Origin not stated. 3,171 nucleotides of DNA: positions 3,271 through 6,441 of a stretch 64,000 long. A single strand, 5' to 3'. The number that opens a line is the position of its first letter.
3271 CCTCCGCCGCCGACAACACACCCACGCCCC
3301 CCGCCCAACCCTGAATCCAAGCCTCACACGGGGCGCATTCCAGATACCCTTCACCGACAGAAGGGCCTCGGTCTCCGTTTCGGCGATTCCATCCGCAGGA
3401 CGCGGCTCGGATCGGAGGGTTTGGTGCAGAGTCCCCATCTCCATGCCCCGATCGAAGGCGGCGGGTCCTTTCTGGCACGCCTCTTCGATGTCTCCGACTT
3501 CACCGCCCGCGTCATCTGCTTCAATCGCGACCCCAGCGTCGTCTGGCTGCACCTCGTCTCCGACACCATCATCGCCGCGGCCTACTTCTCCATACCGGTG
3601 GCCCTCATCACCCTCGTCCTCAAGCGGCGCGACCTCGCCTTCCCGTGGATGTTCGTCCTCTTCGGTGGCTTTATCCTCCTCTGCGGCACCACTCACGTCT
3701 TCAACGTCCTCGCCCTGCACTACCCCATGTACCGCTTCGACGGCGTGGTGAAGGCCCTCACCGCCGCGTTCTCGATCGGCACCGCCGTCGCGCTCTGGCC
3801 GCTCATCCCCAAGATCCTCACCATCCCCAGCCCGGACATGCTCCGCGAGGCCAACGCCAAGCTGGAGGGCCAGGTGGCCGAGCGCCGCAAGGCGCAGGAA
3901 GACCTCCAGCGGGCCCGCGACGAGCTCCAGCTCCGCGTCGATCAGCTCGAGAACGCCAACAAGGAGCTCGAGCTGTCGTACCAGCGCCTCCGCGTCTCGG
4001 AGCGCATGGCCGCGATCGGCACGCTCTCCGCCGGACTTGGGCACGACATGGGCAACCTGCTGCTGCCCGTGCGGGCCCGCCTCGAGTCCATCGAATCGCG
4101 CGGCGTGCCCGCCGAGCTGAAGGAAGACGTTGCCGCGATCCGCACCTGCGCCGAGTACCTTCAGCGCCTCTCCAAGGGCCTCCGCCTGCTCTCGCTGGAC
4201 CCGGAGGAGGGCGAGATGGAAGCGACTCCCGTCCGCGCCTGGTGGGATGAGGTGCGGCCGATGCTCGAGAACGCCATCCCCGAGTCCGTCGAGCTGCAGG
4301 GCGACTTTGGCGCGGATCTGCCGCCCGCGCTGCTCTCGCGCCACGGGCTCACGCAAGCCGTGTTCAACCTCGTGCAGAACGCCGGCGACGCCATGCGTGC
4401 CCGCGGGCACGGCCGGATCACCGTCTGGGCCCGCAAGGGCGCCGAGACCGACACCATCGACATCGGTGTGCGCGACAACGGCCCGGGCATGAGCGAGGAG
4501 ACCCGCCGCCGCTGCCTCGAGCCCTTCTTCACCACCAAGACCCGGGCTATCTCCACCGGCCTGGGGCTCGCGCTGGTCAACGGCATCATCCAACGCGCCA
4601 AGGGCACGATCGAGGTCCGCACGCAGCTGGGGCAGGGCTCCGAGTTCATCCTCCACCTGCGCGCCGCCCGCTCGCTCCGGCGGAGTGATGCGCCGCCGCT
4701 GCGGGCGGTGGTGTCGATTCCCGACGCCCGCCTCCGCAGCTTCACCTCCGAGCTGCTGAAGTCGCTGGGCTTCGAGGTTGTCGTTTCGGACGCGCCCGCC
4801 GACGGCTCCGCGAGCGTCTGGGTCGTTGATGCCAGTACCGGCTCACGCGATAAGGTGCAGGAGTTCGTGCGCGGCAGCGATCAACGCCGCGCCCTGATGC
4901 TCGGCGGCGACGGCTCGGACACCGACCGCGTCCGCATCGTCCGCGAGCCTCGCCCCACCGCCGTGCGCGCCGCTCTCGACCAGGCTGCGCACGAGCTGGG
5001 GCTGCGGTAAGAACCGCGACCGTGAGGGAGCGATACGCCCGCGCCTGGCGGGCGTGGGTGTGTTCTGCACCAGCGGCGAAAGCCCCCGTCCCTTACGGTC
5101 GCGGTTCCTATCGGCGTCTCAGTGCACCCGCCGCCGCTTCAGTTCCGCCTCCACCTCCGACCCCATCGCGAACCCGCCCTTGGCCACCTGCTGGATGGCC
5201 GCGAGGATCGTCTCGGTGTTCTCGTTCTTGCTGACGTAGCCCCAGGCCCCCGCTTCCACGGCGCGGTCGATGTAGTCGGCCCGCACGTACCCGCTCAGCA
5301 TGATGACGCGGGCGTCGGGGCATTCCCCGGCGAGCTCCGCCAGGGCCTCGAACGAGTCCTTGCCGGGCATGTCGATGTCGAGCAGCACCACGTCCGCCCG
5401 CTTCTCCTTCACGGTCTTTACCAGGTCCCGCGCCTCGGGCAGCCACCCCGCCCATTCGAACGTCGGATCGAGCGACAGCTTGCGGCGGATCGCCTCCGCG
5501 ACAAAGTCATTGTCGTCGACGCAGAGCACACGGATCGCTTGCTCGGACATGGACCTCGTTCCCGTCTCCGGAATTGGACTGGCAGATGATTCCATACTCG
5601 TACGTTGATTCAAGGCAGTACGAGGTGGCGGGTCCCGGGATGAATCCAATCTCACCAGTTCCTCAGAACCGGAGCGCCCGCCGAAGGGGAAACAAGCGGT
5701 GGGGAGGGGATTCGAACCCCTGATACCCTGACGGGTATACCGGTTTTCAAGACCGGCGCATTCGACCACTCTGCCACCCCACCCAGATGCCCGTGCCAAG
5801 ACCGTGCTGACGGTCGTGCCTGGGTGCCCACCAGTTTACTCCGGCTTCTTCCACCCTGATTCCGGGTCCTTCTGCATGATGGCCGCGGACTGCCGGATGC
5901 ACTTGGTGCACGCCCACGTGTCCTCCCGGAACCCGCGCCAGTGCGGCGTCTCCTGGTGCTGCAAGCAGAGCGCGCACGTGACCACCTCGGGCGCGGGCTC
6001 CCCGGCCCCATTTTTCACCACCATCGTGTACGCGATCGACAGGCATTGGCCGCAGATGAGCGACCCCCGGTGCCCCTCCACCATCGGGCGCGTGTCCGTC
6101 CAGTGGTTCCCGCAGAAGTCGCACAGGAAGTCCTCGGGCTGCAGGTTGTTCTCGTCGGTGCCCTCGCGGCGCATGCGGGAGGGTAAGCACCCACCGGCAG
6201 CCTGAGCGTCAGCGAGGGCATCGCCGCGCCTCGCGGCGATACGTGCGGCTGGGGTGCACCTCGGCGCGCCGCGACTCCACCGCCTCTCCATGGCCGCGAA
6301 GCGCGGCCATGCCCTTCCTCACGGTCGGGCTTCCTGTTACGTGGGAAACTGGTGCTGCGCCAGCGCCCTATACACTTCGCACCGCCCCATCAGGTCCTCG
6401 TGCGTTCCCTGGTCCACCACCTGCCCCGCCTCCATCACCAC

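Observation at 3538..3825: Histidine kinase with an ETR1-like ethylene-binding membrane module (Cu-ligand Cys and His conserved)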

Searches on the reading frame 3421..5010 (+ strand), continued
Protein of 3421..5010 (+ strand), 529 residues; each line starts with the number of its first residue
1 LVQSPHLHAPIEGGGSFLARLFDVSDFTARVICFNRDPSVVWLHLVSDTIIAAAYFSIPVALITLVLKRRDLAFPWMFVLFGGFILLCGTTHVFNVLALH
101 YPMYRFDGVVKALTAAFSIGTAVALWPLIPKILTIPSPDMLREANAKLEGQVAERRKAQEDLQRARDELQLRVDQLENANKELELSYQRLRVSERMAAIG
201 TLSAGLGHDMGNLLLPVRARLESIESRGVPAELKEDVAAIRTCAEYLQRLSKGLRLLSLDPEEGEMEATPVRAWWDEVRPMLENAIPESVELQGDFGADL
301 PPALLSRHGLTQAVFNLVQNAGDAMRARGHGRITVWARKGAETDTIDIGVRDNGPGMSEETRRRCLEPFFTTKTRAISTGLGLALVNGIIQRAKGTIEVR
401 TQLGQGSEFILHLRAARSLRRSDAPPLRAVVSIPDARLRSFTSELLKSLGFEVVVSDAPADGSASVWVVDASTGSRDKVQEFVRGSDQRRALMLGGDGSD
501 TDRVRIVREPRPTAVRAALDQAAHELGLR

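Call 47: list_cluster_members(proteins=[P0004, P0001, P0014, P0136, P0146, P0154])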
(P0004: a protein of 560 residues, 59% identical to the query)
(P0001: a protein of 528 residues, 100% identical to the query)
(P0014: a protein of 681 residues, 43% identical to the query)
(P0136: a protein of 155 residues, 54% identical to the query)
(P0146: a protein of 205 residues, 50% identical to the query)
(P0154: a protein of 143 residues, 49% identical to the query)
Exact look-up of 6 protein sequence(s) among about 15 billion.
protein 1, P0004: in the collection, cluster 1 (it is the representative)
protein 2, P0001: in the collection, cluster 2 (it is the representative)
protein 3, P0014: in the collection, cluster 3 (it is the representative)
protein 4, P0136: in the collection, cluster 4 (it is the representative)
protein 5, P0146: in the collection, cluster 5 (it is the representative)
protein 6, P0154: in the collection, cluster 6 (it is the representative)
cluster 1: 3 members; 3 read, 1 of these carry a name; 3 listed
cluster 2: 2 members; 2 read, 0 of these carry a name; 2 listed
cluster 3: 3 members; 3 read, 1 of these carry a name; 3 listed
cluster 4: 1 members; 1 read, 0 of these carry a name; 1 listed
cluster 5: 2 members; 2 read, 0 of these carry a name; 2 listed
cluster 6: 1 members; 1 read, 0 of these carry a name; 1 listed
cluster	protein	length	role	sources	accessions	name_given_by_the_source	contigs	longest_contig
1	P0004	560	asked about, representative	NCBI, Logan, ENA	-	-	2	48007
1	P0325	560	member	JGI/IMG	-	signal transduction histidine kinase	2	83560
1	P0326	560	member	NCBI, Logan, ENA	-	-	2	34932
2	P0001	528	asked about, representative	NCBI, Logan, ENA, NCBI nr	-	-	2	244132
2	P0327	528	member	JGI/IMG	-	-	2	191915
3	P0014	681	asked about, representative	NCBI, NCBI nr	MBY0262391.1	MAG: PAS domain S-box protein [Phycisphaerales bacterium] | PAS domain S-box protein [Phycisphaerales bacterium]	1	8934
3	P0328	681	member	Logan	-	-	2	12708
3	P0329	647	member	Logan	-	-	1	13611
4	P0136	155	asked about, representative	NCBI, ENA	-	-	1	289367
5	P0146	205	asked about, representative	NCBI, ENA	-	-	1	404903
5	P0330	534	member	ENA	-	-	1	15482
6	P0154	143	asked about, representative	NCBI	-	-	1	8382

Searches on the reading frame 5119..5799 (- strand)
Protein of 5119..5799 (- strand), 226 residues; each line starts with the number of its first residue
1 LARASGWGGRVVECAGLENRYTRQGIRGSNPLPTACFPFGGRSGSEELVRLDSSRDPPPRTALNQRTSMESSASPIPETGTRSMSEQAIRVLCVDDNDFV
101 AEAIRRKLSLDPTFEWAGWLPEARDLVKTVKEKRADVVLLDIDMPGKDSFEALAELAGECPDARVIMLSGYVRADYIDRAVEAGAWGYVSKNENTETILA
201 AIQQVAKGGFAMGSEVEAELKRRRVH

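Call 3: search_protein_families(library=pfam, proteins=[window:5119-5799:-], max_evalue=1)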
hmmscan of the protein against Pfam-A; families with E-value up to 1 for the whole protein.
window:5119-5799:- (226 aa): 3 families
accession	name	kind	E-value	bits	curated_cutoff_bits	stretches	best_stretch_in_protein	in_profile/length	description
PF00072.30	Response_reg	-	4.3e-21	75.6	30.2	1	91-203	1-111/111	Response regulator receiver domain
PF17485.7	SatRNA_48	-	0.065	12.8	27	1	64-103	136-173/299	Satellite RNA 48 kDa protein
PF17861.6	Laterosporulin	-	0.22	12.4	25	0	5-23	9-27/49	Laterosporulin defensin-like peptide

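Call 4: search_protein_families(library=ncbifam, proteins=[window:5119-5799:-], max_evalue=1)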
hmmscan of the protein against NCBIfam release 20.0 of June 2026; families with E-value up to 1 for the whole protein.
window:5119-5799:- (226 aa): 83 families (the best 25 are shown)
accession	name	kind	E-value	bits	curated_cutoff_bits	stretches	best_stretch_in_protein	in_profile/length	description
NF052445.1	RespRegMctR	equivalog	8.7e-23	80.8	300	1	89-220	2-133/205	two-component system response regulator MctR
NF007018.1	PRK09483.1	equivalog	3.6e-20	72.5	280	1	89-217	2-130/217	UvrY/SirA/GacA family response regulator transcription factor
NF011896.0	PRK15369.1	equivalog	1.8e-17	63.7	242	1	88-209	3-124/211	two component system response regulator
NF007935.0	PRK10651.1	equivalog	3.8e-17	62.2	250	1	85-215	3-133/216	two-component system response regulator NarL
NF007708.0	PRK10403.1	equivalog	4.9e-17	62.1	343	1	87-224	5-142/215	nitrate/nitrite response regulator protein NarP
NF041367.1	CheY_Halo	equivalog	9.8e-17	61.4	200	1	91-205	1-113/114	chemotaxis protein CheY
NF001965.0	PRK00742.1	subfamily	1e-16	61.1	293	1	87-195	2-111/357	chemotaxis-specific protein-glutamate methyltransferase CheB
NF047785.1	respo_reg_MadR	equivalog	1.4e-14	54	300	1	89-216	1-131/209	MadR family response regulator transcription factor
TIGR02875.1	spore_0_A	equivalog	3.4e-14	52.7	200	1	88-210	2-126/262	sporulation transcription factor Spo0A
NF007403.0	PRK09935.1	equivalog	6.3e-13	48.8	271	1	123-215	38-130/210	fimbria biosynthesis transcriptional regulator FimZ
NF007419.0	PRK09958.1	equivalog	1.2e-12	47.8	251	1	92-210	4-120/204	acid-sensing system DNA-binding response regulator EvgA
NF041830.1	RR_TF_ErdR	exception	1.3e-12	47.9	390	1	129-212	43-127/213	response regulator transcription factor ErdR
NF009206.0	PRK12555.1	subfamily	9.2e-12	44.6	342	1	89-194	1-107/340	chemotaxis-specific protein-glutamate methyltransferase CheB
NF007685.0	PRK10360.1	equivalog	3.7e-11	43.2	258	1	89-220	2-130/196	response regulator transcription factor UhpA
NF008469.0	PRK11361.1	equivalog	1.5e-10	40.4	714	1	88-199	4-113/461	acetoacetate metabolism transcriptional regulator AtoC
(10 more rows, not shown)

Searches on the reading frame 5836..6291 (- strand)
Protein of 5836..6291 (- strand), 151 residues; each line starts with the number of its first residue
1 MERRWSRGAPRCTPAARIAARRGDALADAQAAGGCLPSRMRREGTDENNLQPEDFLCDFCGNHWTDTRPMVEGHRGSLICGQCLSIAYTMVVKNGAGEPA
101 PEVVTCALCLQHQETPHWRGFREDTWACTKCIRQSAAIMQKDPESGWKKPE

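Call 44: search_protein_families(library=pfam, proteins=[window:5836-6291:-], max_evalue=0.001)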
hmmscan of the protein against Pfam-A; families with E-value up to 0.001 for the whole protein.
window:5836-6291:- (151 aa): 1 family
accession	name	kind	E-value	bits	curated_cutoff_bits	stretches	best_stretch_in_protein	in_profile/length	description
PF06689.19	zf-C4_ClpX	-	1.3e-08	35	27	1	57-91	3-37/39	ClpX C4-type zinc finger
